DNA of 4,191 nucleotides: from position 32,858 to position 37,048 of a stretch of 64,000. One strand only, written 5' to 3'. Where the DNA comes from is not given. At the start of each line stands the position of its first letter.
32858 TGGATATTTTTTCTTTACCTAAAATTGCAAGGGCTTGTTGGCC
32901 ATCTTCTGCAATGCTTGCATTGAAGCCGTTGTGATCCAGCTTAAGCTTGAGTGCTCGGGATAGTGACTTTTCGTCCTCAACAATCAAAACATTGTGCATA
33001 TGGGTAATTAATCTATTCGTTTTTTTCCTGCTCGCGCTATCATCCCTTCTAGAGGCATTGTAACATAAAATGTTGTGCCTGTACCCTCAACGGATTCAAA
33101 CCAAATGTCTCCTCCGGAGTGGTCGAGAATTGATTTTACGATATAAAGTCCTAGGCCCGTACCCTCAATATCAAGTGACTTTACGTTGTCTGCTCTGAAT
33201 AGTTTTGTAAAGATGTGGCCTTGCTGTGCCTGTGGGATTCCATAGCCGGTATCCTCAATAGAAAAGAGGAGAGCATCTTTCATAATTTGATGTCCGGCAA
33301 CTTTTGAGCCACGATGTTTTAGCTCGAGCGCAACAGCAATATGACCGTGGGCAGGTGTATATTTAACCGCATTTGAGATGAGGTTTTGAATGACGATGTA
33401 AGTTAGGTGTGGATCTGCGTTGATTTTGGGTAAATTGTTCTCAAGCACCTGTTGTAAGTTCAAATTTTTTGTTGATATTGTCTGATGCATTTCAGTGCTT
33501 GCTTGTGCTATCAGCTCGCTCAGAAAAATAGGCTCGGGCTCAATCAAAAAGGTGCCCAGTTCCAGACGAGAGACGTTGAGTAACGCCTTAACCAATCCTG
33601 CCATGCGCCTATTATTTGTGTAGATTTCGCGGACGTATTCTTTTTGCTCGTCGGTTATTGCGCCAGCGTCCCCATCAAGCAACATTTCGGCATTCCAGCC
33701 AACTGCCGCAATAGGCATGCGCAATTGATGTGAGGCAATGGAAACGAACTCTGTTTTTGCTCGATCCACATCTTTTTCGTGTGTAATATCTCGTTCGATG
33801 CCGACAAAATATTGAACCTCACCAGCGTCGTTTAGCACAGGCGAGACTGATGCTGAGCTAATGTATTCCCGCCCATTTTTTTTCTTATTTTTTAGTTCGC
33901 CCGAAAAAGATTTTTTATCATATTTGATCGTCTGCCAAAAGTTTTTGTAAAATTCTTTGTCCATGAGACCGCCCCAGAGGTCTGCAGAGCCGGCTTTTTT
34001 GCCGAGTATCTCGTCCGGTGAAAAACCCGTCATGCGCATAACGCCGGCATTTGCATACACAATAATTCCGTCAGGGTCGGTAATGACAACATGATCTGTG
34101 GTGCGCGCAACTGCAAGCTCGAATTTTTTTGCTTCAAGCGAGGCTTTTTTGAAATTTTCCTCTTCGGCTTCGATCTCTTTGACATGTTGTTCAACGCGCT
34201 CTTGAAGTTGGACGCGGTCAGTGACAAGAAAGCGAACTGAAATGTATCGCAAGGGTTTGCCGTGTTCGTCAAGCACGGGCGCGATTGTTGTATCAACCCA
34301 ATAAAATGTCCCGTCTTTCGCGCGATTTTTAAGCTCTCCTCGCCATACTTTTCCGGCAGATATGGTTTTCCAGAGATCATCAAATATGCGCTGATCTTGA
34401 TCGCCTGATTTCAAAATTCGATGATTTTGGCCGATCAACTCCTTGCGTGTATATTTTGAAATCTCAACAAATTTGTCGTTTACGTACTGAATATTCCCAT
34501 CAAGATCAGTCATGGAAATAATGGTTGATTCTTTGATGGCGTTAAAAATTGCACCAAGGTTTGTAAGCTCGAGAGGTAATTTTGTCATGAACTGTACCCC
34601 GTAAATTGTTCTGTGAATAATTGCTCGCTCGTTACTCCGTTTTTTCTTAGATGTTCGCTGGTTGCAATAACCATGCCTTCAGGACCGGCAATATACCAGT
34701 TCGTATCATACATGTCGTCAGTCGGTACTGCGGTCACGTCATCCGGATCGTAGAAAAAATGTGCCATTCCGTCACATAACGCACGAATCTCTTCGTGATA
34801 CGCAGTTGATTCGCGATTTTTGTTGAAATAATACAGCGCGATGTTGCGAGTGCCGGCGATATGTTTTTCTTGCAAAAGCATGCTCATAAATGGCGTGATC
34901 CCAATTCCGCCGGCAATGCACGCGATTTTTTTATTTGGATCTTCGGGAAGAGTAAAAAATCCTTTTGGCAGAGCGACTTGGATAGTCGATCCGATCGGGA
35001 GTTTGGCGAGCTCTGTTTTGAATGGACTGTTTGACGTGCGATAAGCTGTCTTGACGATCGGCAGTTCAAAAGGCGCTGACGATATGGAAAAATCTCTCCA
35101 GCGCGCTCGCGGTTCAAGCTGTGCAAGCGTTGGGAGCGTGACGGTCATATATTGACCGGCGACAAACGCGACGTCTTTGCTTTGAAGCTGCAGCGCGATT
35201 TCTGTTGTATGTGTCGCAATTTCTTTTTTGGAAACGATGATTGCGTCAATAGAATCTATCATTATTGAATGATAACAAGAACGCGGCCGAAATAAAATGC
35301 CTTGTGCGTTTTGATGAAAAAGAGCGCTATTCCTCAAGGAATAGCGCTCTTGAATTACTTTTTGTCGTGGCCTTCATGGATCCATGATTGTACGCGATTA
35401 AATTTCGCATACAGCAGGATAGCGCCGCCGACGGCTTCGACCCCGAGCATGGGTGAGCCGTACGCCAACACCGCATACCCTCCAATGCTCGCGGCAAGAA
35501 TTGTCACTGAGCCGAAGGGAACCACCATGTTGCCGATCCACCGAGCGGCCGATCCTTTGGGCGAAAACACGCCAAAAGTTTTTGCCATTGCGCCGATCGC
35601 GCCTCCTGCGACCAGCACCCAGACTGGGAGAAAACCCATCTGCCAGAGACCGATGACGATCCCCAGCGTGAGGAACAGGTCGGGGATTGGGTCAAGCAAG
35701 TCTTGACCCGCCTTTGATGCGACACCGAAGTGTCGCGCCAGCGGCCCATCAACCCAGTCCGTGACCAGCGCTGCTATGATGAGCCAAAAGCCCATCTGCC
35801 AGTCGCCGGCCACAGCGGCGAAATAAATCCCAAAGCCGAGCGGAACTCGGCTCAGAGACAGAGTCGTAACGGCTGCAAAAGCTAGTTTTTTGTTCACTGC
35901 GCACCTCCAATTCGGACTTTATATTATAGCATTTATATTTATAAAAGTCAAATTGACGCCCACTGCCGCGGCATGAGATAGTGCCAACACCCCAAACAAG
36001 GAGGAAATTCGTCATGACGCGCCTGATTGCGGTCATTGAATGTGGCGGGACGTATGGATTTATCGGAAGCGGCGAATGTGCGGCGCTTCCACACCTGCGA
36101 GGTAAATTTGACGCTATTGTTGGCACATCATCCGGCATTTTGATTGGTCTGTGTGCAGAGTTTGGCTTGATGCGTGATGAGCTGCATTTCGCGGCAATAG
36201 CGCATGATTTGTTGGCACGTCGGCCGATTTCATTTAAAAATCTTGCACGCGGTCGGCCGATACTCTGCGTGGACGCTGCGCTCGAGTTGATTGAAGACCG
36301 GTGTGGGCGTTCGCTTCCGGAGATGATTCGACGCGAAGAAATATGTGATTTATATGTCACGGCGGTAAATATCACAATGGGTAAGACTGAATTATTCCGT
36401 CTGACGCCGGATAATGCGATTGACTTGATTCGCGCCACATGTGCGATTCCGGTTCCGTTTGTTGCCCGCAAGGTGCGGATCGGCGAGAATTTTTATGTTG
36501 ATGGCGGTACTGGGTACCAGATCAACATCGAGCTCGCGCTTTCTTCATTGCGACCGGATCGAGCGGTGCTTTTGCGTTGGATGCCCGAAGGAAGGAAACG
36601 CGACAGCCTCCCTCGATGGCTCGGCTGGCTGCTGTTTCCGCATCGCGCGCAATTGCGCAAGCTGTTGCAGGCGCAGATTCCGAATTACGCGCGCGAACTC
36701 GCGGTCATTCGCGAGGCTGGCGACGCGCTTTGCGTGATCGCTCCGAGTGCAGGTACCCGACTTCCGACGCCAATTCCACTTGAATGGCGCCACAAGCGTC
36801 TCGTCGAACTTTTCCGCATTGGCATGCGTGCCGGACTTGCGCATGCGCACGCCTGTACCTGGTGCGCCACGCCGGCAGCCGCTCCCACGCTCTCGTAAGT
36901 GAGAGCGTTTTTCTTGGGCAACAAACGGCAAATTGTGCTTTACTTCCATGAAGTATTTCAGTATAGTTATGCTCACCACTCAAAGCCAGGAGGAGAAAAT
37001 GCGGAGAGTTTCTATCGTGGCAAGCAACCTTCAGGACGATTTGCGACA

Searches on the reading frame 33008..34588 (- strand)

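Call 7: search_protein_families(library=pfam, proteins=[window:33008-34588:-], max_evalue=0.0001)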
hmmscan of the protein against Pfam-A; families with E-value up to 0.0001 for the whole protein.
window:33008-34588:- (526 aa): 7 families
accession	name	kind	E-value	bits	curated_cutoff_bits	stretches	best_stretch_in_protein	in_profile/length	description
PF13426.13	PAS_9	-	1.3e-35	122.2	27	2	165-270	2-103/103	PAS domain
PF00989.32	PAS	-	8.4e-28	97.1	22.6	2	22-116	12-107/113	PAS fold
PF08447.18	PAS_3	-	1.2e-27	96.5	25.6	2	35-118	3-88/89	PAS fold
PF02518.31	HATPase_c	-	3e-25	89.3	26.4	1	392-514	2-110/111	Histidine kinase-, DNA gyrase B-, and HSP90-like ATPase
PF08448.16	PAS_4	-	1.4e-22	80.4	23.1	2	165-272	6-109/110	PAS fold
PF00512.31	HisKA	-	9.4e-13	48.4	26.9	1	277-344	1-65/66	His Kinase A (phospho-acceptor) domain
PF13188.13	PAS_8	-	2.3e-07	30.9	21.8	0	13-57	5-48/65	PAS domain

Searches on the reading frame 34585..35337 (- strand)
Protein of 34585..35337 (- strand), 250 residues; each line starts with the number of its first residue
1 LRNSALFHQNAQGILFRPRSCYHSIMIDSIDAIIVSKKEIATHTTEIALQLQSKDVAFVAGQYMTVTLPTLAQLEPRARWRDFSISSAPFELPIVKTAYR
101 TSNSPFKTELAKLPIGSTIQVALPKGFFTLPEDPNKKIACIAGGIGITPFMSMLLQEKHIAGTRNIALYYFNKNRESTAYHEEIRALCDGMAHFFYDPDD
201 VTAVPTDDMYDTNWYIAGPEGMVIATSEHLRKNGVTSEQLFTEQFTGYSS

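Call 30: search_protein_families(library=pfam, proteins=[window:34585-35337:-], max_evalue=0.0001)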
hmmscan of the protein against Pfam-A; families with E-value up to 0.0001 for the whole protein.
window:34585-35337:- (250 aa): 1 family
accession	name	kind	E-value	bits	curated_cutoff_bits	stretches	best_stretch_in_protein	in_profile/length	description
PF00175.26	NAD_binding_1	-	1.2e-06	29.6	22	1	141-187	2-49/109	Oxidoreductase NAD-binding domain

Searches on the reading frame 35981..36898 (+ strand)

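Call 30: search_protein_families(library=pfam, proteins=[window:35981-36898:+], max_evalue=0.0001)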
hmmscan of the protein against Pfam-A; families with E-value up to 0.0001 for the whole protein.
window:35981-36898:+ (305 aa): 1 family
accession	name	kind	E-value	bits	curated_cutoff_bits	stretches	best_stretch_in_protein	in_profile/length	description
PF01734.28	Patatin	-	4.4e-13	50.3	27.7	1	18-187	2-191/191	Patatin-like phospholipase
